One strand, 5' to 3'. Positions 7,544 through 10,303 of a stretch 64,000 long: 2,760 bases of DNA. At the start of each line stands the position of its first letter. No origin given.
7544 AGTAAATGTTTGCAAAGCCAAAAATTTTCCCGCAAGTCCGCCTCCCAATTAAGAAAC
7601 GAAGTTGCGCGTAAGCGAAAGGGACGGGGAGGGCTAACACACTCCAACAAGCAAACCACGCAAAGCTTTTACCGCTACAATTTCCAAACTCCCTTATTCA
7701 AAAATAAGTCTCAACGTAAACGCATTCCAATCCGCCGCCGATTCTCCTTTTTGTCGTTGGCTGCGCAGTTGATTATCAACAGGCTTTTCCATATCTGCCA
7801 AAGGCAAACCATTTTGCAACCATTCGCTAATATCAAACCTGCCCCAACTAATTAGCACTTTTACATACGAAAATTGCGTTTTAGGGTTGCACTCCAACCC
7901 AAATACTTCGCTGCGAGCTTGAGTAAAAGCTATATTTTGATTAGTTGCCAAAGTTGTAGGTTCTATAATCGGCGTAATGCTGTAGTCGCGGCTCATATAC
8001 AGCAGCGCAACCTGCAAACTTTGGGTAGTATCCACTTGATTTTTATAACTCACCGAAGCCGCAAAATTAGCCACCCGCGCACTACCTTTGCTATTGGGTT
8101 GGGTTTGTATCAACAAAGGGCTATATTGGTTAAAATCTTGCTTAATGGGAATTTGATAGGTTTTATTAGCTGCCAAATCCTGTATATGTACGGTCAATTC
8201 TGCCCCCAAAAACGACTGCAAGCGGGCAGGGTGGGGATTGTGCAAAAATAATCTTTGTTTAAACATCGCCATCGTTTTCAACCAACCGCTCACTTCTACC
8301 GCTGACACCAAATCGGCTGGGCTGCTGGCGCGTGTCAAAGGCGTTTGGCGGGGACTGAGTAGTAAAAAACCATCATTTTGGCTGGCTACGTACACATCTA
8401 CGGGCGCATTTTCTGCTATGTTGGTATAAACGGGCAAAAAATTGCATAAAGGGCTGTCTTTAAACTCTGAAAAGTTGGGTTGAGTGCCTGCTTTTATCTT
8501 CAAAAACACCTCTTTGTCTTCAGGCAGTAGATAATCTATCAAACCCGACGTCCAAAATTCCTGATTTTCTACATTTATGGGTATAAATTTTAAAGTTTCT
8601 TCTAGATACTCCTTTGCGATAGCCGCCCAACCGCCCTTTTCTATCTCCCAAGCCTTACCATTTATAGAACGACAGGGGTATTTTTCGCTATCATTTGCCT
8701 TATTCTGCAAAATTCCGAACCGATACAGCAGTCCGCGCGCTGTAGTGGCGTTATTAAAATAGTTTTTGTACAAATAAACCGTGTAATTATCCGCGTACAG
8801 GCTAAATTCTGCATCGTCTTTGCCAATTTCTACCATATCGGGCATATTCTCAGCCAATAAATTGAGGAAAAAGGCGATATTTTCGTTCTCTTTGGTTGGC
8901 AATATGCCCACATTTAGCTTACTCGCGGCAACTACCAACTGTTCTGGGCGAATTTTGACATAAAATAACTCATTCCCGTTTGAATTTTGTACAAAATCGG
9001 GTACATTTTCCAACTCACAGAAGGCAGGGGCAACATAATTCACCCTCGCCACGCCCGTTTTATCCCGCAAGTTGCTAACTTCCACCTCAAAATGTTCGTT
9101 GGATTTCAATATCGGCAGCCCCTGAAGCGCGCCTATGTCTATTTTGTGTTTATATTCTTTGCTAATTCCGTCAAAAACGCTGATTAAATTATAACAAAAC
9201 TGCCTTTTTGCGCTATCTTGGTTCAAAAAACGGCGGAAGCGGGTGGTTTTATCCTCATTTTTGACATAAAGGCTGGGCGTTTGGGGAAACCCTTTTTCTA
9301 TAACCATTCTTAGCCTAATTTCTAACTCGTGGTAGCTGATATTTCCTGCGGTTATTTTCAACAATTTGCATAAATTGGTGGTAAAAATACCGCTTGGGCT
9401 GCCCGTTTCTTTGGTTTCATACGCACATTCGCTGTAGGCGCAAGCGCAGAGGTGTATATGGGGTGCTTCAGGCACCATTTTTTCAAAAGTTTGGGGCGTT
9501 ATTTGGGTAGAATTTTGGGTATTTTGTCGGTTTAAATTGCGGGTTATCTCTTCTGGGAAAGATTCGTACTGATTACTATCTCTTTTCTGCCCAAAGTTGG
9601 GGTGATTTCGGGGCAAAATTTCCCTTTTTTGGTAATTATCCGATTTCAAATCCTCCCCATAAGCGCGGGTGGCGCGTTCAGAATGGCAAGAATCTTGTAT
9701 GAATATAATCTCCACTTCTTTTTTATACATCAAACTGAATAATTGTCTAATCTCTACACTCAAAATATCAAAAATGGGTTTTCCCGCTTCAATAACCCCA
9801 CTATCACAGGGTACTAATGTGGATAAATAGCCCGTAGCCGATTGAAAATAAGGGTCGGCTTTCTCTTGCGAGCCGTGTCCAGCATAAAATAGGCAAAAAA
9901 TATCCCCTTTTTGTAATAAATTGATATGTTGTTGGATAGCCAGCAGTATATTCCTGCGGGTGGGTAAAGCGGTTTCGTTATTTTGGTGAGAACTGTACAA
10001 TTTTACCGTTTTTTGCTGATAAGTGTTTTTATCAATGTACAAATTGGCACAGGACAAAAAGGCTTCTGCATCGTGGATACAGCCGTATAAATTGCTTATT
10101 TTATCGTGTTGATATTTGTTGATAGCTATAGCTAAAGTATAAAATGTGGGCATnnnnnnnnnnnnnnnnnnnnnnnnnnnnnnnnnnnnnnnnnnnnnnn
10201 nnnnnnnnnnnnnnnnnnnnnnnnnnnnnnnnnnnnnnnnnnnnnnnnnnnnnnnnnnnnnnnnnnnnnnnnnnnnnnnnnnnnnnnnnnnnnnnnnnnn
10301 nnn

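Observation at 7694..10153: Standalone caspase-like (C14) protease with 500-aa unknown tail, flanked by MITEs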

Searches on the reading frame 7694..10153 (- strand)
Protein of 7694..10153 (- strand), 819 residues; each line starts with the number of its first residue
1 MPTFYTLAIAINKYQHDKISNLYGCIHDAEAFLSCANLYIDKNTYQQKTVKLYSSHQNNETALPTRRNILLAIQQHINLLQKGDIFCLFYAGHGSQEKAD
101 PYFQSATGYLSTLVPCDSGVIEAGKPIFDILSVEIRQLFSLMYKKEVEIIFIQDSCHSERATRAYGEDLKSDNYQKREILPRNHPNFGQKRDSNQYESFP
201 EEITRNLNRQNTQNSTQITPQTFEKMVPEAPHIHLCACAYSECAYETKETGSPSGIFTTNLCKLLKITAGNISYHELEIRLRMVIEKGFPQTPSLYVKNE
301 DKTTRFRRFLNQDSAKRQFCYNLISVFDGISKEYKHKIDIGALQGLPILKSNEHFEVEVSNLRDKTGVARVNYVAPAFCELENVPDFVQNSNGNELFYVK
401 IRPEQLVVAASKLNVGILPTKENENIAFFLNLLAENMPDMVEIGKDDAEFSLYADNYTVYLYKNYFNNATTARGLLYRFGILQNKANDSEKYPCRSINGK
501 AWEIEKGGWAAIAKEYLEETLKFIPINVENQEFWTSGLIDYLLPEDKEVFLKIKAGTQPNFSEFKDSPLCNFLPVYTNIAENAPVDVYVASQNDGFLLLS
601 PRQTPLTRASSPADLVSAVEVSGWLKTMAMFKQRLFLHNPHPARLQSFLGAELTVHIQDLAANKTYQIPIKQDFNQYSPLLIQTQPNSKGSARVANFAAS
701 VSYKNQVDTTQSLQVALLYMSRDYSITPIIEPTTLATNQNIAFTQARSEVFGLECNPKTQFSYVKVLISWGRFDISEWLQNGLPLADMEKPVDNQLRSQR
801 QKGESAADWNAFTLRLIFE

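Call 3: search_protein_families(library=pfam, proteins=[window:7694-10153:-], max_evalue=0.1)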
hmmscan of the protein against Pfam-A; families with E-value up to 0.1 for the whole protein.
window:7694-10153:- (819 aa): 1 family
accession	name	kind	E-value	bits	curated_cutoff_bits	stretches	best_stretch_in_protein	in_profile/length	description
PF00656.27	Peptidase_C14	-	4.7e-17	62.9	21.4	1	7-298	5-227/233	Caspase domain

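Call 4: search_protein_families(library=padloc, proteins=[window:7694-10153:-], max_evalue=0.1)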
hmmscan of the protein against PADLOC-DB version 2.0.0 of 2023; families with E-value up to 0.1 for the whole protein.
window:7694-10153:- (819 aa): 1 family
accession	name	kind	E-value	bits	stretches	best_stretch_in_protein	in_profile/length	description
PDLC02987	caspase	-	1.4e-12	45.6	1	4-259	3-157/453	-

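Call 5: search_protein_families(library=ncbifam, proteins=[window:7694-10153:-], max_evalue=0.1)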
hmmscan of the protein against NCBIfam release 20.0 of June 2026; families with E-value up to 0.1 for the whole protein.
window:7694-10153:- (819 aa): 1 family
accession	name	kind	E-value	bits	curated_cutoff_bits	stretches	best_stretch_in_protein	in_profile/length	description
NF047832.1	caspase_w_EACC1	subfamily_domain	0.016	14.7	140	0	9-98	6-85/211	caspase, EACC1-associated type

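Call 6: find_homologous_proteins(query=window:7694-10153:-)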
Query window:7694-10153:- (819 aa): 27 proteins with E <= 0.001 among 8000 candidates.
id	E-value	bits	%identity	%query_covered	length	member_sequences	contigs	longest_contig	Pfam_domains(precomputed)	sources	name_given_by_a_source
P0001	0.0e+0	1884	100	100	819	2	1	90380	PF00656.28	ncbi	-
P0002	0.0e+0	1402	75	100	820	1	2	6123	PF00656.28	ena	-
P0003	3.3e-144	500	35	99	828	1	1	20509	PF00656.28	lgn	-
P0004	1.9e-119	418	34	100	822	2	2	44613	PF00656.28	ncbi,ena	-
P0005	7.5e-117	410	33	100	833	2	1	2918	PF00656.28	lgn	-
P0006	1.3e-112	396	33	100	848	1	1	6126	PF00656.28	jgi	jgi:hypothetical protein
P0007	5.9e-108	380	31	100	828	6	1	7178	PF00656.28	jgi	jgi:hypothetical protein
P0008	7.6e-107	377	33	99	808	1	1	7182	PF00656.28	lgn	-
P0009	1.9e-106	375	33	99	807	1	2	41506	PF00656.28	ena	-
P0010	2.6e-106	375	31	100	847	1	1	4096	PF00656.28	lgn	-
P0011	5.2e-100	354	33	99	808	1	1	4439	PF00656.28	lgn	-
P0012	4.7e-81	291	37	48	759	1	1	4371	PF00656.28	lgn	-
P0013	1.9e-76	276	30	99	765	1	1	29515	PF00656.28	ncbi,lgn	-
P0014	3.8e-53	199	38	20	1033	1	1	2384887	PF00656.28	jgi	jgi:hypothetical protein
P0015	9.5e-53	198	39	20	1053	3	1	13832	PF00656.28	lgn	-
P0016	1.8e-52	197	39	20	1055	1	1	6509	PF00656.28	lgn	-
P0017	3.1e-49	186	35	38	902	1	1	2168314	PF00656.28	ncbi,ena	-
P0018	2.7e-47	180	37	37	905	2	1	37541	PF00656.28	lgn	-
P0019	9.3e-46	175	40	20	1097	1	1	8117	PF00656.28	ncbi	-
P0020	1.0e-45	174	36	38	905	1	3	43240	PF00656.28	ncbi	ncbi:MAG: caspase family protein [Aureispira sp.]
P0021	8.2e-45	171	36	37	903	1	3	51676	PF00656.28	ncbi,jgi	jgi:hypothetical protein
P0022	7.5e-44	168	34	37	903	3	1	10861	PF00656.28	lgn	-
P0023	1.4e-43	167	32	49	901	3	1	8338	PF00656.28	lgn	-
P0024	5.9e-43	165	35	37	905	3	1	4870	PF00656.28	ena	-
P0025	7.1e-7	46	24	36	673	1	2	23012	PF00656.28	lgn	-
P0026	2.9e-5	41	39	13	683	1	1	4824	PF00656.28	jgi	jgi:hypothetical protein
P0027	7.6e-4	36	25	43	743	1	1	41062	PF00656.28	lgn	-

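Call 7: search_solved_structures(query=window:7694-10153:-, max_evalue=1, show_alignments=2)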
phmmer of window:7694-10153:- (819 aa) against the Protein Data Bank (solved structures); distinct sequences matched with E-value up to 1: 9.
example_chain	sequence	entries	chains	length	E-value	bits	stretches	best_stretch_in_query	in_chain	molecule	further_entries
6w8s_A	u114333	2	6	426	1.6e-09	39.8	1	18-122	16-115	Metacaspase-4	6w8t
6w8r_A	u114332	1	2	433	3e-09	38.9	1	18-121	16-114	Metacaspase-4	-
4f6o_A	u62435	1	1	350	7.7e-06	27.6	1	20-159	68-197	Metacaspase-1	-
4f6p_A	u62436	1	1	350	7.6e-05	24.3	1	20-129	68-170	Metacaspase-1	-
7qp0_A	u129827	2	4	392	0.00053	21.5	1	20-158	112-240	Metacaspase-1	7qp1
3bij_A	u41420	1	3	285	0.039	15.4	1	62-161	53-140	Uncharacterized protein GSU0716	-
4afr_A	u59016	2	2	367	0.22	12.8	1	6-100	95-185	METACASPASE | METACASPASE MCA2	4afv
4afp_A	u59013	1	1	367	0.27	12.6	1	6-100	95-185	METACASPASE MCA2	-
4af8_A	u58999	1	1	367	0.38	12.1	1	6-100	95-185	METACASPASE MCA2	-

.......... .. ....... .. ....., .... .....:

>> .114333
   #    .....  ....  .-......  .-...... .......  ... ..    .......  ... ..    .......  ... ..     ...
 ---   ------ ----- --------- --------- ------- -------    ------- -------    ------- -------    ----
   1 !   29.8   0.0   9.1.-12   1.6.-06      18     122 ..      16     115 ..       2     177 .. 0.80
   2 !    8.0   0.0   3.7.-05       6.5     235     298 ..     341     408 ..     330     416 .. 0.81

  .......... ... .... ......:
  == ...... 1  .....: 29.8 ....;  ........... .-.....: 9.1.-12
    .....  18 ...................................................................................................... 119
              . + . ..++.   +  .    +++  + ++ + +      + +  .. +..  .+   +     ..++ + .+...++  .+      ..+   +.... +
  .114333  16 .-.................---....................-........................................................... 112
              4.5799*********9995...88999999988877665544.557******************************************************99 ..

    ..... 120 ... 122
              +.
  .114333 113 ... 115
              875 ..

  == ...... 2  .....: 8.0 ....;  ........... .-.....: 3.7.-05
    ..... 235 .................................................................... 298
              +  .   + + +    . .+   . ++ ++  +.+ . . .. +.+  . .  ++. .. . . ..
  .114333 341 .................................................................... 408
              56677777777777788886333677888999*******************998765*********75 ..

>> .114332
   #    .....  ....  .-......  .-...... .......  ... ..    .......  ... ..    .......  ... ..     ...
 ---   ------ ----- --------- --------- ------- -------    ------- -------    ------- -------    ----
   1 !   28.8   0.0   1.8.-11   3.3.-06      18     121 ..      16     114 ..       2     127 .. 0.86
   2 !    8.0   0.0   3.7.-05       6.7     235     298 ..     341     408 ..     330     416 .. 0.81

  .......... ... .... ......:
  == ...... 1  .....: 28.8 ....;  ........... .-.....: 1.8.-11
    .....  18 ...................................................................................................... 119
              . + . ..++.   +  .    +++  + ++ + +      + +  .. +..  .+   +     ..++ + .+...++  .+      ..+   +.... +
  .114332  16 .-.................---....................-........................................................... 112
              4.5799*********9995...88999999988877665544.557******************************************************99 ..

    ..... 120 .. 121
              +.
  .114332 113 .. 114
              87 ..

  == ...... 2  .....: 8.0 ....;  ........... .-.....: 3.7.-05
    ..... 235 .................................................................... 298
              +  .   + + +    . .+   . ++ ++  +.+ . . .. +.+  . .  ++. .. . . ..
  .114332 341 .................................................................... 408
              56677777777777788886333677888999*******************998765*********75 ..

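Call 10: find_encoding_contigs(protein=P0001, flank=10000, max_places=3)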
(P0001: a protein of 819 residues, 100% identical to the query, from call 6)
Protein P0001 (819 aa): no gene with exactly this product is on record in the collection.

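Call 11: find_related_loci(query=A1, collection=genome_contigs, flank=10000)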
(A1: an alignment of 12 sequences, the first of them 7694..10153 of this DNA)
Query A1 (819 aa) in genome_contigs; peptide patterns used: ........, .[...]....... (x = any residue, [..] = any of these).
45 stretches matched a pattern; 13 encode a relative of the query (tblastn E <= 1e-3); 13 distinct loci.
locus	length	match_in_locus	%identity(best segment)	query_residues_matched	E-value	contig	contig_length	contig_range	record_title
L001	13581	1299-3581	30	1-814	1e-81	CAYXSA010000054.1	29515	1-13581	MAG TPA_asm: uncultured Saprospiraceae bacterium isolate SRP329715_co2_197 genome assembly, contig: NODE_3247_length_295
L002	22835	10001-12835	26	4-814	3e-57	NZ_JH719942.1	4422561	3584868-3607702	Saprospira grandis DSM 2844 Sapgrscaffold_2, whole genome shotgun sequence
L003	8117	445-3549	40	1-785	5e-29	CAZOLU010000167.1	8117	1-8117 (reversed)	MAG TPA_asm: uncultured Saprospiraceae bacterium isolate SRP141376_co3_133 genome assembly, contig: NODE_23848_length_81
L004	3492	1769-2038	33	4-109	7e-8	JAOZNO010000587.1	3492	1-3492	MAG: Bacteroidales bacterium isolate GMC4.concoct.210_sub GMC4_60879_length_3492_cov_6.021239, whole genome shotgun sequ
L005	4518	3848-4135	30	4-118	3e-7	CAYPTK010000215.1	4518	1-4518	MAG TPA_asm: uncultured Bacteroidales bacterium isolate binchicken_co15_214 genome assembly, contig: NODE_19797_length_4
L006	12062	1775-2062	28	4-118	7e-7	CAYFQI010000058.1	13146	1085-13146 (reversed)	MAG TPA_asm: uncultured Bacteroidales bacterium isolate ERP107533_co1_165 genome assembly, contig: NODE_4401_length_1314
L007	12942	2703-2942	29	4-94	4e-6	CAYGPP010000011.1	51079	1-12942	MAG TPA_asm: uncultured Marinoscillum sp. isolate ERP117304_co3_207 genome assembly, contig: NODE_981_length_51079_cov_7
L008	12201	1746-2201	26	4-166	4e-5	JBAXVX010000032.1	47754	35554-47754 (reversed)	MAG: Bacteroidota bacterium isolate ELA698 MAG698_32, whole genome shotgun sequence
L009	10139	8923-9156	29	66-158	8e-5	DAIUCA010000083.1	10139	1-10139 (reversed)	MAG TPA_asm: Candidatus Competibacteraceae bacterium isolate CTOTU7367 NODE_9295_length_10139_cov_3.705772, whole genome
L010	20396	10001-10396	28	4-164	8e-5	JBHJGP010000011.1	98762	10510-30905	MAG: Geminicoccaceae bacterium isolate sb_S12C3206 S12Ck141_279954, whole genome shotgun sequence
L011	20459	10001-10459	28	5-176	3e-6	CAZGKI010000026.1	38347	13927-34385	MAG TPA_asm: uncultured Rikenellaceae bacterium isolate binchicken_co81_450 genome assembly, contig: NODE_1178_length_38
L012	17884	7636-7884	29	65-158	2e-4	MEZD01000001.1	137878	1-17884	MAG: Candidatus Bathyarchaeota archaeon RBG_13_38_9 RBG_13_scaffold_11, whole genome shotgun sequence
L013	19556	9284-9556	26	4-103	5e-4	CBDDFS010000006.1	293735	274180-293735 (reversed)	MAG: Vicingaceae bacterium isolate c8cdc04f-f076-48b9-b0c7-821081521146 genome assembly, contig: contig_6, whole genome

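Call 12: find_encoding_contigs(protein=P0004, flank=10000, max_places=3)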
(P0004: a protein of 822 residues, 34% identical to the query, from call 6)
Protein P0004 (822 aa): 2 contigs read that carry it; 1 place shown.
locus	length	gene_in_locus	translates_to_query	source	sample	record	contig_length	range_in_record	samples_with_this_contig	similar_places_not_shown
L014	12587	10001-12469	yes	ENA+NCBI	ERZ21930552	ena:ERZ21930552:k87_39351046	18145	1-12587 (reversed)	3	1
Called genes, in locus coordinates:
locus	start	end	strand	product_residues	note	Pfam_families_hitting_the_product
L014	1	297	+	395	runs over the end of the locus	PF14093:DUF4271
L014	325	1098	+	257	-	PF02602:HEM4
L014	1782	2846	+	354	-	PF25594:GldB_lipo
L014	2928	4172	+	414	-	PF05684:DUF819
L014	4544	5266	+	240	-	PF18306:LDcluster4, PF03641:Lysine_decarbox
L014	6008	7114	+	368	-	PF04245:NA37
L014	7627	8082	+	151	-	PF01797:Y1_Tnp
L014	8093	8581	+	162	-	-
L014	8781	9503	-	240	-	PF01509:TruB_N, PF16198:TruB_C_2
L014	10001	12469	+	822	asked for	PF00656:Peptidase_C14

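Call 24: find_encoding_contigs(protein=P0009, flank=10000, max_places=2)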
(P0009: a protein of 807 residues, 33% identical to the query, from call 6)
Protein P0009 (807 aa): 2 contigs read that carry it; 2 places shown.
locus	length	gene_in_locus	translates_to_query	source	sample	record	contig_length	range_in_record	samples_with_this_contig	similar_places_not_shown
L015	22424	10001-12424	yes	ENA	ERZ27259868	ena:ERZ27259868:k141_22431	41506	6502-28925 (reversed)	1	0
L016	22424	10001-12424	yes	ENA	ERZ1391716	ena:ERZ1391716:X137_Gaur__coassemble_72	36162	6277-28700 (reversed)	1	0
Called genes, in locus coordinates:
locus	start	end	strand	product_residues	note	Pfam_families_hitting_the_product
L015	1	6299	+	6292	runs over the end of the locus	?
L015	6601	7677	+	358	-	PF11751:PorP_SprF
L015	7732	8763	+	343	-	PF13241:NAD_binding_7 (faint), PF01134:GIDA (faint), PF01266:DAO (faint), PF07992:Pyr_redox_2, PF13738:Pyr_redox_3, PF00070:Pyr_redox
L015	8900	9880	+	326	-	PF01073:3Beta_HSD, PF01370:Epimerase, PF04321:RmlD_sub_bind, PF16363:GDP_Man_Dehyd, PF07993:NAD_binding_4 (weak)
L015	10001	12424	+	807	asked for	PF00656:Peptidase_C14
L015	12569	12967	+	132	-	-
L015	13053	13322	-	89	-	PF01197:Ribosomal_L31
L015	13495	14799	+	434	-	PF04413:Glycos_transf_N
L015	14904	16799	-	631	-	PF00270:DEAD, PF04851:ResIII (weak), PF00271:Helicase_C, PF28538:Helicase_helical (weak), PF03880:DbpA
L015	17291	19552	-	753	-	PF01839:FG-GAP (faint), PF13517:FG-GAP_3 (faint), PF18962:Por_Secre_tail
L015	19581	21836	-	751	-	PF01839:FG-GAP (faint), PF13517:FG-GAP_3 (weak), PF18962:Por_Secre_tail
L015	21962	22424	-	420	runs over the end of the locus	PF02441:Flavoprotein, PF04127:DFP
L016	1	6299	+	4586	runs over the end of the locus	?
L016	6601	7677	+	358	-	PF11751:PorP_SprF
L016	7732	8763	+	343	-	PF13241:NAD_binding_7 (faint), PF01134:GIDA (faint), PF01266:DAO (faint), PF07992:Pyr_redox_2, PF13738:Pyr_redox_3, PF00070:Pyr_redox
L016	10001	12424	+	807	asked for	PF00656:Peptidase_C14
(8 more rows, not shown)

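Call 25: find_encoding_contigs(protein=P0003, flank=10000, max_places=2)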
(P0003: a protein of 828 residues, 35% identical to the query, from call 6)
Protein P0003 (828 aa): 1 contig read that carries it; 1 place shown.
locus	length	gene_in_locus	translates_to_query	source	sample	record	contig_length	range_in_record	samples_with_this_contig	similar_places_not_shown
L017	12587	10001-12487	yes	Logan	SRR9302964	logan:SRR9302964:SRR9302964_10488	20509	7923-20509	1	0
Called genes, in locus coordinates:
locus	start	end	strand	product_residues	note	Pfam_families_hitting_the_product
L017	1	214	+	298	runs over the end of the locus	PF00009:GTP_EFTU, PF00071:Ras, PF00350:Dynamin_N (faint), PF01926:MMR_HSR1, PF02421:FeoB_N, PF03193:RsgA_GTPase (faint), PF10662:PduV-EutP, PF07650:KH_2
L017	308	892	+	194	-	-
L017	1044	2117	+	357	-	PF13371:TPR_9 (faint), PF13428:TPR_14 (faint), PF07719:TPR_2 (faint), PF13174:TPR_6 (faint), PF13414:TPR_11 (weak), PF13181:TPR_8 (weak)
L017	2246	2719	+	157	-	PF22381:Staph_reg_Sar_Rot, PF01047:MarR, PF12802:MarR_2 (weak)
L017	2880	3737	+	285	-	PF02678:Pirin, PF17954:Pirin_C_2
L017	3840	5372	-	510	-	PF01336:tRNA_anti-codon, PF00152:tRNA-synt_2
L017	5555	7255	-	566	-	PF00595:PDZ (weak), PF13180:PDZ_2, PF17820:PDZ_6, PF03572:Peptidase_S41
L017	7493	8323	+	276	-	PF01869:BcrAD_BadFG (weak)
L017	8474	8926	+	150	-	PF13404:HTH_AsnC-type, PF13412:HTH_24, PF01037:AsnC_trans_reg, PF22482:AsnC_trans_reg_3 (weak)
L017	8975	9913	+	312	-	-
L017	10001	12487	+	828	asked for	PF00656:Peptidase_C14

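Call 26: find_encoding_contigs(protein=P0013, flank=10000, max_places=2)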
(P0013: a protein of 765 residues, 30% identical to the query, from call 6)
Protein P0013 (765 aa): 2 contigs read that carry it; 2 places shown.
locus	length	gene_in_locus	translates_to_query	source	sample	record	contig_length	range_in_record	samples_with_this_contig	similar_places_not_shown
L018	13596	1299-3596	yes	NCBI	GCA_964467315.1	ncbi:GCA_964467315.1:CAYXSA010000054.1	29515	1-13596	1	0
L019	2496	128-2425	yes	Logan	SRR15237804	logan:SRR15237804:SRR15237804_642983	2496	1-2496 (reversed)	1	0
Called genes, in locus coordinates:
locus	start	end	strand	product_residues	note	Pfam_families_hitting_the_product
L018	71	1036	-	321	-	-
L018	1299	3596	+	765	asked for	PF00656:Peptidase_C14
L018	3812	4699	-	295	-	PF00376:MerR, PF13411:MerR_1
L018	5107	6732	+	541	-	-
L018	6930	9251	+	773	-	PF18934:DUF5682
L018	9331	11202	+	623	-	PF16656:Pur_ac_phosph_N, PF00149:Metallophos (weak)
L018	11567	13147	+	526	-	PF00082:Peptidase_S8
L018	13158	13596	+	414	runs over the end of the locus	PF01612:DNA_pol_A_exo1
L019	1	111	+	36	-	?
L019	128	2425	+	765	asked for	PF00656:Peptidase_C14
